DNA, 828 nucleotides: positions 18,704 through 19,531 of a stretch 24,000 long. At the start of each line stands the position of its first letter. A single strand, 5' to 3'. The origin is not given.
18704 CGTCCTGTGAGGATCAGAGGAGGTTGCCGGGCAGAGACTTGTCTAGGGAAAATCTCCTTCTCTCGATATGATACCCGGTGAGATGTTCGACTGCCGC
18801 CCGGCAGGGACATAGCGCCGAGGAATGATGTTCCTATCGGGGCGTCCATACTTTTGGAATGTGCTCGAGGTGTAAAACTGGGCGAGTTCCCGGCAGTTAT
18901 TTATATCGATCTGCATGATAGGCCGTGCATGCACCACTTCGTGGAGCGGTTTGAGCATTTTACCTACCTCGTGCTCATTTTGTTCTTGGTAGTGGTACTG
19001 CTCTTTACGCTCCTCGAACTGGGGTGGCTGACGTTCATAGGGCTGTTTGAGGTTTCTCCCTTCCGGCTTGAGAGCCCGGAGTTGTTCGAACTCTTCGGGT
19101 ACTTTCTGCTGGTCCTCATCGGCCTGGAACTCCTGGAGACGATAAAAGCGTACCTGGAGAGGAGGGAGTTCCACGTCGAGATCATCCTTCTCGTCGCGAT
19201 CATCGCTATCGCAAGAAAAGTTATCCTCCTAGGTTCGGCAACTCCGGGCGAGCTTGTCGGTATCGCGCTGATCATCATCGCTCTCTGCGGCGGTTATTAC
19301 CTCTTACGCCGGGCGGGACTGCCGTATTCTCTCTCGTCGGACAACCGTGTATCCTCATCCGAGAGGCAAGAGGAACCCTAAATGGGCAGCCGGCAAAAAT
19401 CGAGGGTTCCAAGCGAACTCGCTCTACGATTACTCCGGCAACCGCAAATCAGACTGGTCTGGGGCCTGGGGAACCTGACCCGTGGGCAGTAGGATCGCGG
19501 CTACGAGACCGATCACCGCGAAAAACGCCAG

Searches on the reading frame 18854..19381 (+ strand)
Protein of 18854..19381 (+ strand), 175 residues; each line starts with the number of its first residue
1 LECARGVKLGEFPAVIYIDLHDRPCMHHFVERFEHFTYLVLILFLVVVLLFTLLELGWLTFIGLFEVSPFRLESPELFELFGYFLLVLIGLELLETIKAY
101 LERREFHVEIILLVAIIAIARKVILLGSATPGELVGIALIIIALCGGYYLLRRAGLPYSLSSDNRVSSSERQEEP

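Call 62: search_protein_families(library=pfam, proteins=[window:18854-19381:+], max_evalue=0.001)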
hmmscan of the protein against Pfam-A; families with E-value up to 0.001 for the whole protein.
window:18854-19381:+ (175 aa): 1 family
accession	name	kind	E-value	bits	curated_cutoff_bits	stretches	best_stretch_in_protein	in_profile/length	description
PF06146.17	PsiE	-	6.6e-24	84.9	23.9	1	38-153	3-119/122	Phosphate-starvation-inducible E family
